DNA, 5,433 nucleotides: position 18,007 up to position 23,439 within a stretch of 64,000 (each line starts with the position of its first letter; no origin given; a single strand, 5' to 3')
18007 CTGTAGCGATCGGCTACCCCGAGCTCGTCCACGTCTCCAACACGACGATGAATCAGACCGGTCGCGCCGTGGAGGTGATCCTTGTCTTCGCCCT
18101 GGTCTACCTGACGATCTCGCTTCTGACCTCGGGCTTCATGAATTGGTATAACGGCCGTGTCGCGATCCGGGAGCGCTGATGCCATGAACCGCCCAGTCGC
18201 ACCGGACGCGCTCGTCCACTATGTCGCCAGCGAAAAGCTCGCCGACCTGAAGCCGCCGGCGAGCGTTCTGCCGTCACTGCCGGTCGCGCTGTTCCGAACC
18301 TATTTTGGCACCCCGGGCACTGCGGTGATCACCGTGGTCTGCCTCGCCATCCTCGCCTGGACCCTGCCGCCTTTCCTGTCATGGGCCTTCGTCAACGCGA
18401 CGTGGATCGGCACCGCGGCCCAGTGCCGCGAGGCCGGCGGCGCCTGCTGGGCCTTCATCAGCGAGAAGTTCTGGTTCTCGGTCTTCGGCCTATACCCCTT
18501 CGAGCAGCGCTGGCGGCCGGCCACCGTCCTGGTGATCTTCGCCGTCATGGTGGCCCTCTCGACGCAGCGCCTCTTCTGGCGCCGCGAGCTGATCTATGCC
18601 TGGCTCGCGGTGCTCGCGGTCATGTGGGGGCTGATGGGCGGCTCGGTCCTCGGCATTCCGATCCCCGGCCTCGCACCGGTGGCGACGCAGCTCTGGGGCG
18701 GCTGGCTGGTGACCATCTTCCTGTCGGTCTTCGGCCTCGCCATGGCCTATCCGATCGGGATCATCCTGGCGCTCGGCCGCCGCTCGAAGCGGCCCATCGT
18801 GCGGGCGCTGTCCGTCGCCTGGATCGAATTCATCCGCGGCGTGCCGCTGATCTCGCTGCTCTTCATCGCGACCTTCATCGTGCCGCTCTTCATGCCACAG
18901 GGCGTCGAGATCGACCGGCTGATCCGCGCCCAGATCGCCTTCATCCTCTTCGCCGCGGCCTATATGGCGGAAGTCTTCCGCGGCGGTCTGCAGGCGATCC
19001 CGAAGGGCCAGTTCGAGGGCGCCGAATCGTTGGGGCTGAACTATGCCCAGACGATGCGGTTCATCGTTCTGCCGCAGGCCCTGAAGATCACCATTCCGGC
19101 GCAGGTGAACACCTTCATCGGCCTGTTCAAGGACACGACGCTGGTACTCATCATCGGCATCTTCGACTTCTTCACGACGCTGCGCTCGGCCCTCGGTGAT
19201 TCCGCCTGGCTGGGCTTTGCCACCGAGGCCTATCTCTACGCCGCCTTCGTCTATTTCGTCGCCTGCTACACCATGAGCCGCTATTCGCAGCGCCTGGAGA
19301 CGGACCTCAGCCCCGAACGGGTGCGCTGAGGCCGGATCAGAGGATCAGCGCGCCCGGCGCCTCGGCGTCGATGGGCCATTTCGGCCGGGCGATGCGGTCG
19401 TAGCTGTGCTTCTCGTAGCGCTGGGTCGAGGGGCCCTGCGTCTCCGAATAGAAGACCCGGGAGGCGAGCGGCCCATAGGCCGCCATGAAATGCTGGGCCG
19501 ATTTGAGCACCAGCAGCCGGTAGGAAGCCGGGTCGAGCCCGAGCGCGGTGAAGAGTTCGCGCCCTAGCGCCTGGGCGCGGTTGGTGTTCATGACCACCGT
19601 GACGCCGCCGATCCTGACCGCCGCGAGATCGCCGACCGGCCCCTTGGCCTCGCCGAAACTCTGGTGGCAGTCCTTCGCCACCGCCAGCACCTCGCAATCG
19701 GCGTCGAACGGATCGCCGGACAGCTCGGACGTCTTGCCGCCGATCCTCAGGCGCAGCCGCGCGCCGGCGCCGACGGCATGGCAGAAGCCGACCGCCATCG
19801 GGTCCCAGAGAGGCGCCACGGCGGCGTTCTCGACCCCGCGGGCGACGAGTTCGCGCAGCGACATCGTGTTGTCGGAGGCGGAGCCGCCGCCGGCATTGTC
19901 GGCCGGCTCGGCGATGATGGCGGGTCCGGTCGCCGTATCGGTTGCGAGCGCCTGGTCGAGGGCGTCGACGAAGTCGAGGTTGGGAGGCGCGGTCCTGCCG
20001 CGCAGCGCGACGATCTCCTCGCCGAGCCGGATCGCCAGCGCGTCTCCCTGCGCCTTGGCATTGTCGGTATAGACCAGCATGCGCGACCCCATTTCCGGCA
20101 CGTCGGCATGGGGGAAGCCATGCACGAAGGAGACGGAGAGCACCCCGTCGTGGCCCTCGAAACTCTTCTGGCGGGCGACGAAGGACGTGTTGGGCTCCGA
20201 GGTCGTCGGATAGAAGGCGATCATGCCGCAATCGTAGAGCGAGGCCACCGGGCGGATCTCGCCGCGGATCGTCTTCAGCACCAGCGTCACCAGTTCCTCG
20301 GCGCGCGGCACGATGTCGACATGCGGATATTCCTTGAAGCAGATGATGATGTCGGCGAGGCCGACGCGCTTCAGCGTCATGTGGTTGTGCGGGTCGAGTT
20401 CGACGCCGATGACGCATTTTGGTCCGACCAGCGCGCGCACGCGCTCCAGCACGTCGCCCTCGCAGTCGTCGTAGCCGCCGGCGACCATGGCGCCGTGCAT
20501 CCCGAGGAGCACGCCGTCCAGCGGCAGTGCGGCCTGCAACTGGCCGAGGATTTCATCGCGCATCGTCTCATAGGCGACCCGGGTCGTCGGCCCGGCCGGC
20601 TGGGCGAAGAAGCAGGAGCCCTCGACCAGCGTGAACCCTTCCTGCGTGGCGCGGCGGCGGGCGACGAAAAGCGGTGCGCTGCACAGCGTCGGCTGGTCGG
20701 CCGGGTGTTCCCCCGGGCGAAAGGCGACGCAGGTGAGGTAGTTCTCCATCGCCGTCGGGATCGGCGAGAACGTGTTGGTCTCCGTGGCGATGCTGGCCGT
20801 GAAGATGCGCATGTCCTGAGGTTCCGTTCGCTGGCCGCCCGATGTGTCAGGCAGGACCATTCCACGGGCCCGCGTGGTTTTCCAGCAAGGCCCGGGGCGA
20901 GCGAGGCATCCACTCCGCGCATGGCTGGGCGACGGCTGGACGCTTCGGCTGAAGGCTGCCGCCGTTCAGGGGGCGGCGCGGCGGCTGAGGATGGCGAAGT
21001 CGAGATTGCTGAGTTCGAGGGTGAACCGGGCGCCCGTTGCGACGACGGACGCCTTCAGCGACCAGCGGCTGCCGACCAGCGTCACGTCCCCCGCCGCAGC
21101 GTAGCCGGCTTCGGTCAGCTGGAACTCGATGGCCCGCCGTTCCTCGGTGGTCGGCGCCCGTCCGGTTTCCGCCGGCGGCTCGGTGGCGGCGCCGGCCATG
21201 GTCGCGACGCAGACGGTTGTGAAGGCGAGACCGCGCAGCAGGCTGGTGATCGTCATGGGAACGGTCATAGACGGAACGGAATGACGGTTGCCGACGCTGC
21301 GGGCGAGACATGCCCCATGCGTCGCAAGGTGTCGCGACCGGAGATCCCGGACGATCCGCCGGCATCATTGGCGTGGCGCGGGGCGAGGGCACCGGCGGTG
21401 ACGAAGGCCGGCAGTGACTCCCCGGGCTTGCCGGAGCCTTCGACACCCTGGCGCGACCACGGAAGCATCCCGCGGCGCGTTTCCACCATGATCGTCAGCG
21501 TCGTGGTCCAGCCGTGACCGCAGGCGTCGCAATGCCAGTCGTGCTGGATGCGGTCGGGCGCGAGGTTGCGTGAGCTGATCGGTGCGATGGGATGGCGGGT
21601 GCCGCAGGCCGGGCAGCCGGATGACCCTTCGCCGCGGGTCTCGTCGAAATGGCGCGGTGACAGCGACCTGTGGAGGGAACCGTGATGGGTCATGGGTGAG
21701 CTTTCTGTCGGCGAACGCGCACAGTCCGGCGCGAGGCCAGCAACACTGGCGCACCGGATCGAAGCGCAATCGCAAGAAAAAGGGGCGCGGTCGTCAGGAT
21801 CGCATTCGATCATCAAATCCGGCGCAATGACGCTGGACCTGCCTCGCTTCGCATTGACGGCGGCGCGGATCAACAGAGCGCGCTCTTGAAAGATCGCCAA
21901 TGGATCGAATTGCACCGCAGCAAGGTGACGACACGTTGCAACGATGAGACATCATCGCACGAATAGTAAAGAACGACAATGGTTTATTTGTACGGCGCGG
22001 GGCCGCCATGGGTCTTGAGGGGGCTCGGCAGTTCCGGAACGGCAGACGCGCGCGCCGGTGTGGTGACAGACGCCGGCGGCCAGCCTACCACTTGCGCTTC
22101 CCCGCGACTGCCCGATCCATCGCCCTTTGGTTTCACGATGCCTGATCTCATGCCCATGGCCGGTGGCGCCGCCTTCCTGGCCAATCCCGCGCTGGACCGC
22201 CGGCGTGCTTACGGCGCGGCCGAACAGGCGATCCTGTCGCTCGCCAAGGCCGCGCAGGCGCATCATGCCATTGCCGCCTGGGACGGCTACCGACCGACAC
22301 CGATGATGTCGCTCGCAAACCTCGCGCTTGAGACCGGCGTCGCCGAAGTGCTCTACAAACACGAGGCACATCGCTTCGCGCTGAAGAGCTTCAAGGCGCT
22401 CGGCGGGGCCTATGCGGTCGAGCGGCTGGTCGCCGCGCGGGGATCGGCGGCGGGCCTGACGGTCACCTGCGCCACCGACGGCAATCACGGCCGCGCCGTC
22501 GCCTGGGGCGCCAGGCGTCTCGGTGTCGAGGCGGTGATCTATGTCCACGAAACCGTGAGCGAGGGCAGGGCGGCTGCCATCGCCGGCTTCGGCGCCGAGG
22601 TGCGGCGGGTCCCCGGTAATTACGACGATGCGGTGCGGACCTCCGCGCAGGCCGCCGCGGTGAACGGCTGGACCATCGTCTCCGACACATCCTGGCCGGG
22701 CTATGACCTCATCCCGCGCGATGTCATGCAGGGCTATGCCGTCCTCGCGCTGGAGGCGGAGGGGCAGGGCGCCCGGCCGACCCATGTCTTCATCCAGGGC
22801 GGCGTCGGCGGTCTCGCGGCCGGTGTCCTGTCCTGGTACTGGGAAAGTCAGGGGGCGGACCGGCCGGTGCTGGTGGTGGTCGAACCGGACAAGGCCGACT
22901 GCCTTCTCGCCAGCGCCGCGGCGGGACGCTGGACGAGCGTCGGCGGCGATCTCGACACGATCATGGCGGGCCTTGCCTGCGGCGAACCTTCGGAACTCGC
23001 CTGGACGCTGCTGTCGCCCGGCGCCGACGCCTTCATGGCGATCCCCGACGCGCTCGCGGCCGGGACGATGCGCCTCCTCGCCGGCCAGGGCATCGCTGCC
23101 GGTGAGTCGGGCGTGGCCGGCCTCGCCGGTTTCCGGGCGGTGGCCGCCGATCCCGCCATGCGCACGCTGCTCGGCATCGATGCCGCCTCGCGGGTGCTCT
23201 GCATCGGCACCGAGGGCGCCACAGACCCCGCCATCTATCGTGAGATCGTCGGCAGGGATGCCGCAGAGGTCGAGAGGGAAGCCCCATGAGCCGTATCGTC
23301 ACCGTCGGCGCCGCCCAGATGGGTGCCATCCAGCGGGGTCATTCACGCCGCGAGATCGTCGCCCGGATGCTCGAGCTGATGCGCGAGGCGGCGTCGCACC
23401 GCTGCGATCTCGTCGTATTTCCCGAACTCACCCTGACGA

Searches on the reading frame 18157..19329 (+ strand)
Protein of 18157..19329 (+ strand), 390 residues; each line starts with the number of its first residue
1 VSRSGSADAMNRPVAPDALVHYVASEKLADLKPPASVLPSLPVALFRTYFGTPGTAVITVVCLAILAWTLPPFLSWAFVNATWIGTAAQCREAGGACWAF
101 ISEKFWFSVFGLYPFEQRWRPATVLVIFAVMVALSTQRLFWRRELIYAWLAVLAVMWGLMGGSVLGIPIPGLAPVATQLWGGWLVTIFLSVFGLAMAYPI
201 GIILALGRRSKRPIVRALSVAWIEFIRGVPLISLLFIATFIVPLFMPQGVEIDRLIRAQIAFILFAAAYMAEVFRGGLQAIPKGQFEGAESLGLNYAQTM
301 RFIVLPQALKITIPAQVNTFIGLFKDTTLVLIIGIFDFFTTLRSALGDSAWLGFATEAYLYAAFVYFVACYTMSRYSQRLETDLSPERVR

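Call 36: search_protein_families(library=pfam, proteins=[window:18157-19329:+], max_evalue=0.00001)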
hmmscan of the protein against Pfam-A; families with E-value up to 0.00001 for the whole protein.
window:18157-19329:+ (390 aa): 1 family
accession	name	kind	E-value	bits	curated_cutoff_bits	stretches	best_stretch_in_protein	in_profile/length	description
PF00528.27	BPD_transp_1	-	2.5e-20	73.4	26.4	1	198-373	2-171/184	Binding-protein-dependent transport system inner membrane component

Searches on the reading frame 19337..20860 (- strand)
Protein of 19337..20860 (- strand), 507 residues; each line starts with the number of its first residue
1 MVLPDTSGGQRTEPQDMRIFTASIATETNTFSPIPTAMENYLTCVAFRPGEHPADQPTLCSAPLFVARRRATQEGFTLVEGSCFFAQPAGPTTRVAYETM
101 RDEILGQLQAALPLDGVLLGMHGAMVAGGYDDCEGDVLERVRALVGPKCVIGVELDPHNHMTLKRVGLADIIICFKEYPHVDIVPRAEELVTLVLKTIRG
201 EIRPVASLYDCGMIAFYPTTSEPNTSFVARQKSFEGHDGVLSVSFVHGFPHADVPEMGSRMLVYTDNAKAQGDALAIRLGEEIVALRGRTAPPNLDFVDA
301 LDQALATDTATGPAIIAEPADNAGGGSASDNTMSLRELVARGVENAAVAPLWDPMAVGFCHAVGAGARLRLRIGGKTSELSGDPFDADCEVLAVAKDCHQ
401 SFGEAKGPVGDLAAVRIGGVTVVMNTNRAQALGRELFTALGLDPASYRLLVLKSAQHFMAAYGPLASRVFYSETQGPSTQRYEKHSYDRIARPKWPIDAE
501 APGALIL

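Call 34: find_encoding_contigs(protein=window:19337-20860:-, flank=10000, max_places=1)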
Protein window:19337-20860:- (507 aa): no gene with exactly this product is on record in the collection.

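Call 36: search_protein_families(library=pfam, proteins=[window:19337-20860:-], max_evalue=0.00001)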
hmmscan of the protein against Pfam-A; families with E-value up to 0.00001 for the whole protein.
window:19337-20860:- (507 aa): 2 families
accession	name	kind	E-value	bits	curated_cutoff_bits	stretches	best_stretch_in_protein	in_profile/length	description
PF07364.17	DUF1485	-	7.1e-80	268.8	22.8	1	18-305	1-290/290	Metallopeptidase family M81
PF07171.17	MlrC_C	-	8.1e-48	163.4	27.2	1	316-489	1-178/178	MlrC C-terminus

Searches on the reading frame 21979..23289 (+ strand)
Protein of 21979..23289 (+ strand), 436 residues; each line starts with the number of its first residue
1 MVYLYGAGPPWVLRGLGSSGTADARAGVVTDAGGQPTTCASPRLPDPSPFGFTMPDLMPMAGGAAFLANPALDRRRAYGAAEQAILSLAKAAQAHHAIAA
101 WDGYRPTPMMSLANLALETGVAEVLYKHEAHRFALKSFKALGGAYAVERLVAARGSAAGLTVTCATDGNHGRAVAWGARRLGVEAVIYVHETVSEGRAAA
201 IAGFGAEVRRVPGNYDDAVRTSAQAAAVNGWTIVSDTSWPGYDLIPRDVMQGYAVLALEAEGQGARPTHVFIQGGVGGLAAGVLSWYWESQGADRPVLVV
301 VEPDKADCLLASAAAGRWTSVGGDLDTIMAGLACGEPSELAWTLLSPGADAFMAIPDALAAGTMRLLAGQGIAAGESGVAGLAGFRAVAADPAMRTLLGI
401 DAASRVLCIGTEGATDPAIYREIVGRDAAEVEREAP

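Call 36: search_protein_families(library=pfam, proteins=[window:21979-23289:+], max_evalue=0.00001)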
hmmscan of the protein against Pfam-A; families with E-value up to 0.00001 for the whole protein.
window:21979-23289:+ (436 aa): 1 family
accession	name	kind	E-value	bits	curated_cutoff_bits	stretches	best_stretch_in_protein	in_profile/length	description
PF00291.31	PALP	-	5.7e-56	190.4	35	1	102-387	3-277/295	Pyridoxal-phosphate dependent enzyme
